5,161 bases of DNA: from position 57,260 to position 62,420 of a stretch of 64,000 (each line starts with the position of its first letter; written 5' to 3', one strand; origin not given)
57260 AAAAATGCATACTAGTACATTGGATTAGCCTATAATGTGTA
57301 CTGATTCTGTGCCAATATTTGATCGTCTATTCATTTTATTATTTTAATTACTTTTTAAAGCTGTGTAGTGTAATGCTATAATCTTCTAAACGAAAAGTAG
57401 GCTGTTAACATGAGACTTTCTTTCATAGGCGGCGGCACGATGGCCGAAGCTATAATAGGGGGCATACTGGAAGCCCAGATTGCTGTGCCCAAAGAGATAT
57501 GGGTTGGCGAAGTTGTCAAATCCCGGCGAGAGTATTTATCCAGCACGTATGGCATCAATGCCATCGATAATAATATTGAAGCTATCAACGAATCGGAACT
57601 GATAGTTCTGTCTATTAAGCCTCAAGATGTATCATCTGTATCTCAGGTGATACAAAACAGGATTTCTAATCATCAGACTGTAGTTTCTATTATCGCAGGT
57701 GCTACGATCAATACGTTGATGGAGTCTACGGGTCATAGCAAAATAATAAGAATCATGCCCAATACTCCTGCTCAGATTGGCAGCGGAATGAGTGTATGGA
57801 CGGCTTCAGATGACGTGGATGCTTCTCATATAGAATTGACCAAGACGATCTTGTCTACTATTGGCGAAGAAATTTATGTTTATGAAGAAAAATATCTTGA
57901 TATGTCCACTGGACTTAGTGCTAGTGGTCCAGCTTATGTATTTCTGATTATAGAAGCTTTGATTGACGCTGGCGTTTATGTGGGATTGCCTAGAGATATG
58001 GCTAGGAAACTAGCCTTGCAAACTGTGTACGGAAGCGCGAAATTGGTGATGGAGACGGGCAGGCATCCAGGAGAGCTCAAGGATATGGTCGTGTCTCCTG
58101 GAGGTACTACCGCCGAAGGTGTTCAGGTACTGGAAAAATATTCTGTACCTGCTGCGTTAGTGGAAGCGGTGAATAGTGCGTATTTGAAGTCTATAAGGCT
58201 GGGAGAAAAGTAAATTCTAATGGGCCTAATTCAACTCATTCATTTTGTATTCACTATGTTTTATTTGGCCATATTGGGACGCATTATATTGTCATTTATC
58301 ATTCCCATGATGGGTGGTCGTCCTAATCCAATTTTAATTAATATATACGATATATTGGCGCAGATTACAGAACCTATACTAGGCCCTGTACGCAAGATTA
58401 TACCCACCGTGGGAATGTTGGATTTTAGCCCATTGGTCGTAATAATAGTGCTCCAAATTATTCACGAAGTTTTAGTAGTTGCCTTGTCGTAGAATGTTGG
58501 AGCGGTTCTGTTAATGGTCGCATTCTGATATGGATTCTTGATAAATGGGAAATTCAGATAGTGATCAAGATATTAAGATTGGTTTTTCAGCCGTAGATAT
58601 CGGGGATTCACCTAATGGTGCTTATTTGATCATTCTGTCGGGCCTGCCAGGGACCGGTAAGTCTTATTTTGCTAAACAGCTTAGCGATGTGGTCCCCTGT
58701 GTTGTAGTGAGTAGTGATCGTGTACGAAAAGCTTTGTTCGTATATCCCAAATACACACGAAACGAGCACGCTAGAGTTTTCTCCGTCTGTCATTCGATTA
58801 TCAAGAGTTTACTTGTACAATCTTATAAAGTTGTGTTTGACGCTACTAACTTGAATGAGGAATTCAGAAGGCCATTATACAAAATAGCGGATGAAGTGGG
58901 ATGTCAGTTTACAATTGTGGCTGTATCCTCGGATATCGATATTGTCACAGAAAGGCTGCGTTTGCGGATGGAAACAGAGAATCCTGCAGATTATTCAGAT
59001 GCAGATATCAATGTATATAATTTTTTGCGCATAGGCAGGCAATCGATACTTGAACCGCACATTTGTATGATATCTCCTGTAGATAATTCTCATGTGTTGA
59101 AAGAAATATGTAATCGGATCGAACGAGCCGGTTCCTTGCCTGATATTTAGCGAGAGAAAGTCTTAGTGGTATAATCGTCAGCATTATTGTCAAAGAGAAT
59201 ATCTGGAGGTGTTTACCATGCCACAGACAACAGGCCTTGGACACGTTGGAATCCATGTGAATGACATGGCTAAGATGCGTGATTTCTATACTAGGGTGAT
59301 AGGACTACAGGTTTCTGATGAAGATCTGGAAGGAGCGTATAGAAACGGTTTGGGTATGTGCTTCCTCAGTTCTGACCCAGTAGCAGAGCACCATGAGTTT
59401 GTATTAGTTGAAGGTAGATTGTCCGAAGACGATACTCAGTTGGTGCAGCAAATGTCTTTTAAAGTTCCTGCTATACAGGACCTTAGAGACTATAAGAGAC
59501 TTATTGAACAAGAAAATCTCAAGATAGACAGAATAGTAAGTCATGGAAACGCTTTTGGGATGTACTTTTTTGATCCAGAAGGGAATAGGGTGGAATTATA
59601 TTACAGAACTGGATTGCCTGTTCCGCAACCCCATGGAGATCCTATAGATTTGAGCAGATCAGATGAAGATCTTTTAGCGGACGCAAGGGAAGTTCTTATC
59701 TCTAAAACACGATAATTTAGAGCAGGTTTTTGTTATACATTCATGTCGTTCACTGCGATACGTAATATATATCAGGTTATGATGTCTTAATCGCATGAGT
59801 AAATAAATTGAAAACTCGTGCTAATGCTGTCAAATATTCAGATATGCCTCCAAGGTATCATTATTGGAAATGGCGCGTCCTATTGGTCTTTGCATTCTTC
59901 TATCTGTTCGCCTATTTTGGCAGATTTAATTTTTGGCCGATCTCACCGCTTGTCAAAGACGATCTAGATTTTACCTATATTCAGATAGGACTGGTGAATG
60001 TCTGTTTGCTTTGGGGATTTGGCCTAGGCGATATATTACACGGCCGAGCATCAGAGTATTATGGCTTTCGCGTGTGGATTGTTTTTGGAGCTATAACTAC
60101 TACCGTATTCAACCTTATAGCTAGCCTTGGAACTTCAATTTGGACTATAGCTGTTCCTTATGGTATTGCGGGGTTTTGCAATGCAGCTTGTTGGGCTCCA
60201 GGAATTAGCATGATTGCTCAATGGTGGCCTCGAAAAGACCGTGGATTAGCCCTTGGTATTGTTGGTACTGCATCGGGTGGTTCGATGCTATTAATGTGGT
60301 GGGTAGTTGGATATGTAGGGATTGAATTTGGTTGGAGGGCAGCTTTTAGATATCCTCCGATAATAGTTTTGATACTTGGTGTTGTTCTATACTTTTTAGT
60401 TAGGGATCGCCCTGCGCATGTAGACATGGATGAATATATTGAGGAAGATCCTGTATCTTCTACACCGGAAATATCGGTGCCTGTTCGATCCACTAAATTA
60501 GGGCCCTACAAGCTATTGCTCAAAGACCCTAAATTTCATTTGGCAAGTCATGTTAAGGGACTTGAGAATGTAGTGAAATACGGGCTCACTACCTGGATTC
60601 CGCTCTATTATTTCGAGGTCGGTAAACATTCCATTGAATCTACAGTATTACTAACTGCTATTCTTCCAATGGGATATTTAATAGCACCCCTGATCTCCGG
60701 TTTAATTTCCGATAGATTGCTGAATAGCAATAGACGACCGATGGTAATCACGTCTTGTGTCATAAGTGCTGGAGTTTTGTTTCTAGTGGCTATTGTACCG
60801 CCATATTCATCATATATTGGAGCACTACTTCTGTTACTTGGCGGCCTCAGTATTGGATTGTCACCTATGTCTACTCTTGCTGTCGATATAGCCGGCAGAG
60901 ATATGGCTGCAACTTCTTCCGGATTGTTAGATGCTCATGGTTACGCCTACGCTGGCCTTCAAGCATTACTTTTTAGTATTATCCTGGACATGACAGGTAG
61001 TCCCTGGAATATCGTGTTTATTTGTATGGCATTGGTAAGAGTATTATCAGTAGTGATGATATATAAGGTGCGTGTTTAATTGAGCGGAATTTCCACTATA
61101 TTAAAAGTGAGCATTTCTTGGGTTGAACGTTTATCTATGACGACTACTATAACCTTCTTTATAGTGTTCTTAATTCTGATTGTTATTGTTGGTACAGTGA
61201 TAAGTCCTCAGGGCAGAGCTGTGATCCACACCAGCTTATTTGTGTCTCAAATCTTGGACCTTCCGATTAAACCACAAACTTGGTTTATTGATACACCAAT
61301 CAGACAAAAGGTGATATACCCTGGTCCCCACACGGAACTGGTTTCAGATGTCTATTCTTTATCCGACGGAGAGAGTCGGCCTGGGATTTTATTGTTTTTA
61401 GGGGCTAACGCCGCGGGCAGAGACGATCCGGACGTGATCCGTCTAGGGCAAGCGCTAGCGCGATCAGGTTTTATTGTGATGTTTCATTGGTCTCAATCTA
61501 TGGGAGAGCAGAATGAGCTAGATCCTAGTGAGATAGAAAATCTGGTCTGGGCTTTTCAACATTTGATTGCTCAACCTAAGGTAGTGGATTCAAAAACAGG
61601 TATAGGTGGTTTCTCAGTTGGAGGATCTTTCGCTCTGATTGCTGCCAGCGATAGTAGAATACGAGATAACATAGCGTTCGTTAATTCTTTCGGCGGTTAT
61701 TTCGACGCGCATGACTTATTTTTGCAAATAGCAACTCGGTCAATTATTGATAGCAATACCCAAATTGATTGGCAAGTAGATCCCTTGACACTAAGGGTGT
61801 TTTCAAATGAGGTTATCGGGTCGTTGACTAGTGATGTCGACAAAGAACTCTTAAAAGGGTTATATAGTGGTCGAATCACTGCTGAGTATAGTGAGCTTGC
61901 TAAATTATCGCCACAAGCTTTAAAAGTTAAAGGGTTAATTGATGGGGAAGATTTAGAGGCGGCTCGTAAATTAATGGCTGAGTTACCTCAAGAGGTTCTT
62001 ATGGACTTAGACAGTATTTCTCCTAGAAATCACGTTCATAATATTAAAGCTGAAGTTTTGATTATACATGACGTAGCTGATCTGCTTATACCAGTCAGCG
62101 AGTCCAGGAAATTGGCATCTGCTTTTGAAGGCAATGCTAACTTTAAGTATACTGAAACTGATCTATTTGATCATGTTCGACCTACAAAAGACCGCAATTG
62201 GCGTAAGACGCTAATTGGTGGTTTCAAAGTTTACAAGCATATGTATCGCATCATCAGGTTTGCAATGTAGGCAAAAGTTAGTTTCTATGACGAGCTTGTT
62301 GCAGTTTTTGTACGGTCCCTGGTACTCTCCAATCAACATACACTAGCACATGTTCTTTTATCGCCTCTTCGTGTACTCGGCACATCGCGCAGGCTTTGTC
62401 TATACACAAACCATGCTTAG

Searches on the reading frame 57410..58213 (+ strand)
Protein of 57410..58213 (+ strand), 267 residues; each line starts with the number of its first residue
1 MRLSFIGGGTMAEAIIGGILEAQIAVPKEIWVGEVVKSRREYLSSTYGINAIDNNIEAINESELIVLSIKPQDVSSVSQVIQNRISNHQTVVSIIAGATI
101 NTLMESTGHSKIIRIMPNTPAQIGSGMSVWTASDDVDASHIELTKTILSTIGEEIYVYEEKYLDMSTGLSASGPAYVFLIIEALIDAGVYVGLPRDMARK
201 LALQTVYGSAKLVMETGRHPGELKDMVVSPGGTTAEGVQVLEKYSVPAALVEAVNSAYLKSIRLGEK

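Call 86: search_protein_families(library=pfam, proteins=[window:57410-58213:+], max_evalue=0.00001)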
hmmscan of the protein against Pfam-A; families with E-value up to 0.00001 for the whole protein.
window:57410-58213:+ (267 aa): 2 families
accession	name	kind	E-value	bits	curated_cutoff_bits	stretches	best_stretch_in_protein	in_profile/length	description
PF14748.11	P5CR_dimer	-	5.5e-37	126.7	25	1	160-261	1-102/105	Pyrroline-5-carboxylate reductase dimerisation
PF03807.23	F420_oxidored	-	1.7e-16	61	21.6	1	3-97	2-94/94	NADP oxidoreductase coenzyme F420-dependent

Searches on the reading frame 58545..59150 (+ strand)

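Call 86: search_protein_families(library=pfam, proteins=[window:58545-59150:+], max_evalue=0.00001)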
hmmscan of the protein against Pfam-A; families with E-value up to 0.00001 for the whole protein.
window:58545-59150:+ (201 aa): 4 families
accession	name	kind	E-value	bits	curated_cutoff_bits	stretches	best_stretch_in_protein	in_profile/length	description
PF13671.12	AAA_33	-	2e-21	77.2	27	1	28-154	1-132/143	AAA domain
PF08433.16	KTI12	-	8.9e-12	45.5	22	1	28-155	3-125/271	Chromatin associated protein KTI12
PF01591.24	6PF2K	-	1.5e-07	31.4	27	0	97-154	101-157/223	6-phosphofructo-2-kinase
PF13238.12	AAA_18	-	2.2e-06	28.6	29.4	1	29-146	1-116/128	AAA domain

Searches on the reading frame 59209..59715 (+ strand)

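Call 86: search_protein_families(library=pfam, proteins=[window:59209-59715:+], max_evalue=0.00001)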
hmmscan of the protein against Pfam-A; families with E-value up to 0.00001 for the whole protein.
window:59209-59715:+ (168 aa): 1 family
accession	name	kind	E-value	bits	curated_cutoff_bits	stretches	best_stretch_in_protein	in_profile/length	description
PF00903.31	Glyoxalase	-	9.3e-14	52.3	20.6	1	9-130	1-121/121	Glyoxalase/Bleomycin resistance protein/Dioxygenase superfamily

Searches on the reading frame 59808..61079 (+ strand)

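Call 87: search_protein_families(library=pfam, proteins=[window:59808-61079:+], max_evalue=0.001)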
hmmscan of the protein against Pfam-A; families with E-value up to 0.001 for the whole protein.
window:59808-61079:+ (423 aa): 1 family
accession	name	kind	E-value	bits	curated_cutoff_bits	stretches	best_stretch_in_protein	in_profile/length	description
PF07690.21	MFS_1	-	7.6e-46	157.1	33.4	1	29-376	2-337/347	Major Facilitator Superfamily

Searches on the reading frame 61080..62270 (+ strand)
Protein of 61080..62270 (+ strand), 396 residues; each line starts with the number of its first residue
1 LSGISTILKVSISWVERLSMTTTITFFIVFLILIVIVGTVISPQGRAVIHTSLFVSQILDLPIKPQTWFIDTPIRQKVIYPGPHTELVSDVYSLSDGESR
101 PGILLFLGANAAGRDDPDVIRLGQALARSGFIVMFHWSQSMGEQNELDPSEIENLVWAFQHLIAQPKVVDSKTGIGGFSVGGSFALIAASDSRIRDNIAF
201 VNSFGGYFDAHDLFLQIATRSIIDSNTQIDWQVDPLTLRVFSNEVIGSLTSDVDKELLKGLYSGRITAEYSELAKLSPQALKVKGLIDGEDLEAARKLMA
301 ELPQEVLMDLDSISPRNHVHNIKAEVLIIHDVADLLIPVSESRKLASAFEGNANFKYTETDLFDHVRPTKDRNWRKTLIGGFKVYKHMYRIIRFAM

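Call 87: search_protein_families(library=pfam, proteins=[window:61080-62270:+], max_evalue=0.001)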
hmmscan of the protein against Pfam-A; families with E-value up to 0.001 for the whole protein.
window:61080-62270:+ (396 aa): 2 families
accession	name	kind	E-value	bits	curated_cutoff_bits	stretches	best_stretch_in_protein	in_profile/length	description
PF20434.5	BD-FAE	-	3.5e-05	23.9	26.8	0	294-348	160-214/215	BD-FAE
PF00326.27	Peptidase_S9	-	0.00069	19.6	22.6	0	309-350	128-171/213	Prolyl oligopeptidase family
